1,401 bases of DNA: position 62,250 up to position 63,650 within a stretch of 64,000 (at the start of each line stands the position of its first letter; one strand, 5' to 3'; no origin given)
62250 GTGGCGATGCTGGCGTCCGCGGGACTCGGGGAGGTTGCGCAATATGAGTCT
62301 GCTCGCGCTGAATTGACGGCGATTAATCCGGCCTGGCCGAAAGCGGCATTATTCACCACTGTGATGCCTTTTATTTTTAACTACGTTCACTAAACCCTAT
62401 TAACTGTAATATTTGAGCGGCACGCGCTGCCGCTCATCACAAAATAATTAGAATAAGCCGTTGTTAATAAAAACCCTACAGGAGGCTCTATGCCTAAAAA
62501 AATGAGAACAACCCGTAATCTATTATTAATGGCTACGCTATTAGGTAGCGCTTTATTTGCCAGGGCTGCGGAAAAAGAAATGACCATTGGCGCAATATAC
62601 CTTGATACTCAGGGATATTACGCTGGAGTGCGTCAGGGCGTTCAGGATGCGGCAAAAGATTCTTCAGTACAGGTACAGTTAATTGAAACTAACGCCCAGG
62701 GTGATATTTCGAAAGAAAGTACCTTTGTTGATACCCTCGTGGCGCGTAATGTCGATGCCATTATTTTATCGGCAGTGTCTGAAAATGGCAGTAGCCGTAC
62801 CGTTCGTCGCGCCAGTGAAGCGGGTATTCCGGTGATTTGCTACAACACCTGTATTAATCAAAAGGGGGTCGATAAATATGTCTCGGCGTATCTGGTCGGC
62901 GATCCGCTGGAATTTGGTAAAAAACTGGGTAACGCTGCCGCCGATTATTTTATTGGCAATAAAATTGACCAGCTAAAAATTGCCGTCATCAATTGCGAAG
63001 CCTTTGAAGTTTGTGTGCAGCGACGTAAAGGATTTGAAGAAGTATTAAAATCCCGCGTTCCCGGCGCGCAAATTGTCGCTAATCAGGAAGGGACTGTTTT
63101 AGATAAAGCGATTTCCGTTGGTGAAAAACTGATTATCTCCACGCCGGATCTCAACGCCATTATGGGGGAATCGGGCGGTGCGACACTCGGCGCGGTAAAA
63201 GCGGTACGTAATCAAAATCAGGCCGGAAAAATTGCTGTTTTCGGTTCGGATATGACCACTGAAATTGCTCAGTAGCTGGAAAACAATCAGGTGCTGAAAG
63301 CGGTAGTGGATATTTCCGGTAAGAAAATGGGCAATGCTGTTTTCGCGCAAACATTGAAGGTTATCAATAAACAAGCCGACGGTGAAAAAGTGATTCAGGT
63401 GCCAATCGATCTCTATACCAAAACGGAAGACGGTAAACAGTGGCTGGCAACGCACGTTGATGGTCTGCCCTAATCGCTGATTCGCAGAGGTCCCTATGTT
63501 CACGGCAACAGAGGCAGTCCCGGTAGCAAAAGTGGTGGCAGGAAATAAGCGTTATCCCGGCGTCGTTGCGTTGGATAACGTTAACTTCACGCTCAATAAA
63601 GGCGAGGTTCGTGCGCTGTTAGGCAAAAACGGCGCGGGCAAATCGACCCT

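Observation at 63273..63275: In-frame TAG interrupts yphF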

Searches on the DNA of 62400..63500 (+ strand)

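Call 4: search_dna_similar(query=window:62400-63500:+, collection=ecoli_genomes, mode=near, max_rows=40)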
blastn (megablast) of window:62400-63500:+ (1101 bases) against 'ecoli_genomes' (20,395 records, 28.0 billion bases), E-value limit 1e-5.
Records with a match: 5416; places in all: 5429; records where one place covers at least 80% of the query: 5393.
Genomes with a match: 5416 of 5426; with a place that covers at least 80% of the query: 5393. Places per genome that has any: lowest 1, median 1, highest 2. On chromosomes: 5429 places; on plasmids: 0.
Best place of each record, by identity: >=99% 120; 95-99% 5296.
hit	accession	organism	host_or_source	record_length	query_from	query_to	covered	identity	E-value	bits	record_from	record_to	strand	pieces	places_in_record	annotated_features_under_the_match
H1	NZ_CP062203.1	Escherichia coli strain K_EC180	swine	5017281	1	1101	100%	100.0%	0e+0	2034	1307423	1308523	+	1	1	yphF: substrate-binding domain-containing protein | yphE: sugar ABC transporter ATP-binding protein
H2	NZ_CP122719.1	Escherichia coli strain ETEC1748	Sus scrofa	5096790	1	1101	100%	100.0%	0e+0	2034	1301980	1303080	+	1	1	yphF: substrate-binding domain-containing protein | yphE: sugar ABC transporter ATP-binding protein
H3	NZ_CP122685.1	Escherichia coli strain ETEC4067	Sus scrofa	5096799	1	1101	100%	100.0%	0e+0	2034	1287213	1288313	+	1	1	yphF: substrate-binding domain-containing protein | yphE: sugar ABC transporter ATP-binding protein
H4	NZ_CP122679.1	Escherichia coli strain ETEC4069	Sus scrofa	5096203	1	1101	100%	100.0%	0e+0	2034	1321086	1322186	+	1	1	yphF: substrate-binding domain-containing protein | yphE: sugar ABC transporter ATP-binding protein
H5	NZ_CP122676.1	Escherichia coli strain ETEC4070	Sus scrofa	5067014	1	1101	100%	100.0%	0e+0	2034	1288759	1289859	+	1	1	yphF: substrate-binding domain-containing protein | yphE: sugar ABC transporter ATP-binding protein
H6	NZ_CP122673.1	Escherichia coli strain ETEC4071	Sus scrofa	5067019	1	1101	100%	100.0%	0e+0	2034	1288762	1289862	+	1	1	yphF: substrate-binding domain-containing protein | yphE: sugar ABC transporter ATP-binding protein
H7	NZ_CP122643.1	Escherichia coli strain ETEC4079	Sus scrofa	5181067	1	1101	100%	100.0%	0e+0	2034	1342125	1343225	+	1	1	yphF: substrate-binding domain-containing protein | yphE: sugar ABC transporter ATP-binding protein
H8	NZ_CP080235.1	Escherichia coli O139:H1 strain W13-16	Sus scrofa scrofa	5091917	1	1101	100%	99.9%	0e+0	2028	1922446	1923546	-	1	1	yphF: substrate-binding domain-containing protein | yphE: sugar ABC transporter ATP-binding protein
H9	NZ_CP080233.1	Escherichia coli O139:H1 strain P15-25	Sus scrofa domesticus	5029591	1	1101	100%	99.9%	0e+0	2028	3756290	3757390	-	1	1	yphF: substrate-binding domain-containing protein | yphE: sugar ABC transporter ATP-binding protein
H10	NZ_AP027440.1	Escherichia coli strain EC556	Sus scrofa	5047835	1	1101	100%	99.9%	0e+0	2028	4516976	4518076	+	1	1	yphF: substrate-binding domain-containing protein | yphE: sugar ABC transporter ATP-binding protein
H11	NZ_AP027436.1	Escherichia coli strain EC571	Sus scrofa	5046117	1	1101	100%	99.9%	0e+0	2028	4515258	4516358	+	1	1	yphF: substrate-binding domain-containing protein | yphE: sugar ABC transporter ATP-binding protein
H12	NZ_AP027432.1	Escherichia coli strain EC581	Sus scrofa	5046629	1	1101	100%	99.9%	0e+0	2028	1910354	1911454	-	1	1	yphF: substrate-binding domain-containing protein | yphE: sugar ABC transporter ATP-binding protein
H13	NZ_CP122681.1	Escherichia coli strain ETEC4068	Sus scrofa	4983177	1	1101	100%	99.9%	0e+0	2028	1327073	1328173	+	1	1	yphF: substrate-binding domain-containing protein | yphE: sugar ABC transporter ATP-binding protein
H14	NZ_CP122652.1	Escherichia coli strain ETEC4075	Sus scrofa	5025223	1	1101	100%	99.9%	0e+0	2028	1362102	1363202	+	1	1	yphF: substrate-binding domain-containing protein | yphE: sugar ABC transporter ATP-binding protein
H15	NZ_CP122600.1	Escherichia coli strain ETEC6333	Sus scrofa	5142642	1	1101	100%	99.9%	0e+0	2028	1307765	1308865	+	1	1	yphF: substrate-binding domain-containing protein | yphE: sugar ABC transporter ATP-binding protein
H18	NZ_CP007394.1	Escherichia coli strain ST2747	-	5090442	1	1101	100%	99.7%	0e+0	2017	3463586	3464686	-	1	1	yphF: substrate-binding domain-containing protein | yphE: sugar ABC transporter ATP-binding protein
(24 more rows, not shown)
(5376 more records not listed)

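Call 6: get_annotated_region(hit=H1, flank=3000)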
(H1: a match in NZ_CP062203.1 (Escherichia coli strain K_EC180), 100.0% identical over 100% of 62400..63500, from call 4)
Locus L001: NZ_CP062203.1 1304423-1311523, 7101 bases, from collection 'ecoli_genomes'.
description: Escherichia coli strain K_EC180 chromosome, complete genome
organism: Escherichia coli strain K_EC180 (NCBI taxid 562)
replicon: chromosome; assembly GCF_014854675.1
host: swine; source: feces; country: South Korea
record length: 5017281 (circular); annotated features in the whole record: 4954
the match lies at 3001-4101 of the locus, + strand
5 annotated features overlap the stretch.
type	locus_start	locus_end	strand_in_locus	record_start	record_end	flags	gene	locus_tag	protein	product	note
CDS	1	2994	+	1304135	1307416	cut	yphG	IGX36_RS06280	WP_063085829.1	DUF5107 domain-containing protein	-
CDS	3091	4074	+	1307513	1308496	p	yphF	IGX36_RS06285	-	substrate-binding domain-containing protein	internal stop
CDS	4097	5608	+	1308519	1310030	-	yphE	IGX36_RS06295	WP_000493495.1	sugar ABC transporter ATP-binding protein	-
CDS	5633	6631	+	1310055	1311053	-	yphD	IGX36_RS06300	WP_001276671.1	ABC transporter permease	-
CDS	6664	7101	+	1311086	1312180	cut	yphC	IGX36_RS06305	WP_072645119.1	zinc-dependent alcohol dehydrogenase family protein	-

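Call 7: get_annotated_region(hit=H8, flank=500)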
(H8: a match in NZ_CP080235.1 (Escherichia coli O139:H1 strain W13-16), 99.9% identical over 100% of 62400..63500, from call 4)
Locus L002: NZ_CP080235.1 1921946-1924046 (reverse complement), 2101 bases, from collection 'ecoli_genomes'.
description: Escherichia coli O139:H1 strain W13-16 chromosome, complete genome
organism: Escherichia coli O139:H1 strain W13-16 (NCBI taxid 2861805)
replicon: chromosome; assembly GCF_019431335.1
host: Sus scrofa scrofa; source: wild boar; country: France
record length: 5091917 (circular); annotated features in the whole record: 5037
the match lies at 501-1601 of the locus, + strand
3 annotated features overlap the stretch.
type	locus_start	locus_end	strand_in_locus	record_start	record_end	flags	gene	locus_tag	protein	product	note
CDS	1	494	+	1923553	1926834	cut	yphG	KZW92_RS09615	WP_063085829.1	DUF5107 domain-containing protein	-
CDS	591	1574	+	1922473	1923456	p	yphF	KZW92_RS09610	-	substrate-binding domain-containing protein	internal stop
CDS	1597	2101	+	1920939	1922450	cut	yphE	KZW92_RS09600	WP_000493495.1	sugar ABC transporter ATP-binding protein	-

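Call 8: get_annotated_region(hit=H18, flank=500)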
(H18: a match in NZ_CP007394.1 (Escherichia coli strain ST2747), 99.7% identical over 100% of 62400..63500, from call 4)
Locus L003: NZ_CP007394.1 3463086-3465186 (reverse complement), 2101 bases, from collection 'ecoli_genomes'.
description: Escherichia coli strain ST2747 chromosome, complete genome
organism: Escherichia coli strain ST2747 (NCBI taxid 562)
replicon: chromosome; assembly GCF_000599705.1
host: -; source: -; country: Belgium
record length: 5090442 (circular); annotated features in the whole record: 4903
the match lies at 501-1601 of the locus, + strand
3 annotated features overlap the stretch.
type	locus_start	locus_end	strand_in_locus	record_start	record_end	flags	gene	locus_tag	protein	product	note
CDS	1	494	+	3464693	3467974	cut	yphG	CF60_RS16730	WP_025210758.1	DUF5107 domain-containing protein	-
CDS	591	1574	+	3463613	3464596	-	yphF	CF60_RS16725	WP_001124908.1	substrate-binding domain-containing protein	-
CDS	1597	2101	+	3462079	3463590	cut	yphE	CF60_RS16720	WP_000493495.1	sugar ABC transporter ATP-binding protein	-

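Call 10: search_dna_similar(query=window:63244-63304:+, collection=ecoli_genomes, mode=near, max_rows=60)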
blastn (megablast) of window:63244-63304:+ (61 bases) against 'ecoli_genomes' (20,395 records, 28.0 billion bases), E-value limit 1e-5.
Records with a match: 4323; places in all: 4323; records where one place covers at least 80% of the query: 4322.
Genomes with a match: 4323 of 5426; with a place that covers at least 80% of the query: 4322. Places per genome that has any: lowest 1, median 1, highest 1. On chromosomes: 4323 places; on plasmids: 0.
Best place of each record, by identity: >=99% 18; 95-99% 4301; 90-95% 4.
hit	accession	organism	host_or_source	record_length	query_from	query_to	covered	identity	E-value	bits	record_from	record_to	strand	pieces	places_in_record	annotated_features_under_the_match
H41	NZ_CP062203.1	Escherichia coli strain K_EC180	swine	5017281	1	61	100%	100.0%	5e-23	113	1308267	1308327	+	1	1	yphF: substrate-binding domain-containing protein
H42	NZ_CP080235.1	Escherichia coli O139:H1 strain W13-16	Sus scrofa scrofa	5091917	1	61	100%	100.0%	5e-23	113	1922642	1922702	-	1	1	yphF: substrate-binding domain-containing protein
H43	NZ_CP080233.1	Escherichia coli O139:H1 strain P15-25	Sus scrofa domesticus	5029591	1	61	100%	100.0%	5e-23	113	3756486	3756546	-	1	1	yphF: substrate-binding domain-containing protein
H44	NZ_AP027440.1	Escherichia coli strain EC556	Sus scrofa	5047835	1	61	100%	100.0%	5e-23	113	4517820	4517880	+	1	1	yphF: substrate-binding domain-containing protein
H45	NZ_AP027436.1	Escherichia coli strain EC571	Sus scrofa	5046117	1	61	100%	100.0%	5e-23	113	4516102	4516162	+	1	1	yphF: substrate-binding domain-containing protein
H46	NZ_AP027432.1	Escherichia coli strain EC581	Sus scrofa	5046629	1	61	100%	100.0%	5e-23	113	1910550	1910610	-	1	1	yphF: substrate-binding domain-containing protein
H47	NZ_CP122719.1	Escherichia coli strain ETEC1748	Sus scrofa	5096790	1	61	100%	100.0%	5e-23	113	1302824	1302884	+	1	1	yphF: substrate-binding domain-containing protein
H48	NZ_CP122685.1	Escherichia coli strain ETEC4067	Sus scrofa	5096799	1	61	100%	100.0%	5e-23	113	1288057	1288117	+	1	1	yphF: substrate-binding domain-containing protein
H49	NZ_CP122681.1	Escherichia coli strain ETEC4068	Sus scrofa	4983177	1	61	100%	100.0%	5e-23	113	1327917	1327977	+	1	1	yphF: substrate-binding domain-containing protein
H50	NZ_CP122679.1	Escherichia coli strain ETEC4069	Sus scrofa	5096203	1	61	100%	100.0%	5e-23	113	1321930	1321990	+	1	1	yphF: substrate-binding domain-containing protein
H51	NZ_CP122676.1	Escherichia coli strain ETEC4070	Sus scrofa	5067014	1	61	100%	100.0%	5e-23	113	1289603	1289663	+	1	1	yphF: substrate-binding domain-containing protein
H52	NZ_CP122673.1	Escherichia coli strain ETEC4071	Sus scrofa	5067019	1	61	100%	100.0%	5e-23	113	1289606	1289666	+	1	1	yphF: substrate-binding domain-containing protein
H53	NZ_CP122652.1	Escherichia coli strain ETEC4075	Sus scrofa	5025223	1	61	100%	100.0%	5e-23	113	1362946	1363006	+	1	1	yphF: substrate-binding domain-containing protein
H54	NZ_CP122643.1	Escherichia coli strain ETEC4079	Sus scrofa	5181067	1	61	100%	100.0%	5e-23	113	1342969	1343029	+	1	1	yphF: substrate-binding domain-containing protein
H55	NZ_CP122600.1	Escherichia coli strain ETEC6333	Sus scrofa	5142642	1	61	100%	100.0%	5e-23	113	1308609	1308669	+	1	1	yphF: substrate-binding domain-containing protein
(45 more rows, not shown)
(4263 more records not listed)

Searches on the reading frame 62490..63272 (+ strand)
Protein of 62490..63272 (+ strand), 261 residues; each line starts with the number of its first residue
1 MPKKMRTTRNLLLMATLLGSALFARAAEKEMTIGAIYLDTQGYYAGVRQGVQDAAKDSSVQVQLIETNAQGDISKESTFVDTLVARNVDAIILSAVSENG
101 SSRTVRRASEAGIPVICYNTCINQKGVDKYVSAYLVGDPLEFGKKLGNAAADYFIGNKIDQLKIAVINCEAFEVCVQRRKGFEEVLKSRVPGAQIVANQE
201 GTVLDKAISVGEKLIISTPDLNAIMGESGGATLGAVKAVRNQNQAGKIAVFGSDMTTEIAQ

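Call 14: list_cluster_members(proteins=[window:62490-63272:+, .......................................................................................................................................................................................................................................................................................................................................])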
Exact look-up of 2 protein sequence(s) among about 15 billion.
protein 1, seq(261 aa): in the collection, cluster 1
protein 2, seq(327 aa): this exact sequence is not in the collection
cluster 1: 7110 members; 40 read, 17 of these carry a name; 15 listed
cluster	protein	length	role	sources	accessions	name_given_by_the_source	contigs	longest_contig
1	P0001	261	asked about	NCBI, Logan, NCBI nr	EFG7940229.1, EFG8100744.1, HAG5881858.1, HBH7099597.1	TPA: substrate-binding domain-containing protein [Escherichia coli] | sugar ABC transporter substrate-binding protein [Escherichia coli]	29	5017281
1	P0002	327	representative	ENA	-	-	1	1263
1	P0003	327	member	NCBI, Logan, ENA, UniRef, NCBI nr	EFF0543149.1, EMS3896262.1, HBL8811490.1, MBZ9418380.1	substrate-binding domain-containing protein [Escherichia coli] | substrate-binding domain-containing protein n=1 Tax=Escherichia coli TaxID=562 ...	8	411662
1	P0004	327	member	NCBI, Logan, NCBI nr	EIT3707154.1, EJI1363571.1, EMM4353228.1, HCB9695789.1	TPA: substrate-binding domain-containing protein [Escherichia coli] | substrate-binding domain-containing protein [Escherichia coli]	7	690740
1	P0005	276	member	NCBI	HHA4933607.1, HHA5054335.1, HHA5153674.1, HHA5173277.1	TPA: substrate-binding domain-containing protein, partial [Escherichia coli]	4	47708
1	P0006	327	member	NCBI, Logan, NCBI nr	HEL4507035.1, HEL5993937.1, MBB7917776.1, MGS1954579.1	substrate-binding domain-containing protein [Escherichia coli]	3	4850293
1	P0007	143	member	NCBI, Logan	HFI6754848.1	TPA: substrate-binding domain-containing protein, partial [Escherichia coli]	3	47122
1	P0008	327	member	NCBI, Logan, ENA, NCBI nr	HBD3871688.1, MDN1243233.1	TPA: substrate-binding domain-containing protein [Escherichia coli] | substrate-binding domain-containing protein [Escherichia coli]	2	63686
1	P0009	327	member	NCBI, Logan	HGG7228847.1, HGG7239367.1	TPA: substrate-binding domain-containing protein [Escherichia coli]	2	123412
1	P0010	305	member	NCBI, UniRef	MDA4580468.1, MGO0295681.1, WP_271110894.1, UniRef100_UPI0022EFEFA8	substrate-binding domain-containing protein, partial [Escherichia coli] | substrate-binding domain-containing protein n=1 Tax=Escherichia coli TaxID=562 ...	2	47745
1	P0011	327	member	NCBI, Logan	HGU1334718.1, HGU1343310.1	TPA: substrate-binding domain-containing protein [Escherichia coli]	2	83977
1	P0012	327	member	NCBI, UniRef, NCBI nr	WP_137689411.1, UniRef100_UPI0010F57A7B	substrate-binding domain-containing protein [Escherichia coli] | substrate-binding domain-containing protein n=1 Tax=Escherichia coli TaxID=562 ...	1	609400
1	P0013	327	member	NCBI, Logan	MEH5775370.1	substrate-binding domain-containing protein [Escherichia coli]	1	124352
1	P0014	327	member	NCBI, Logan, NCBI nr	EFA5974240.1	sugar ABC transporter substrate-binding protein [Escherichia coli]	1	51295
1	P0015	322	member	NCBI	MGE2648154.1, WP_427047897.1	substrate-binding domain-containing protein, partial [Escherichia coli]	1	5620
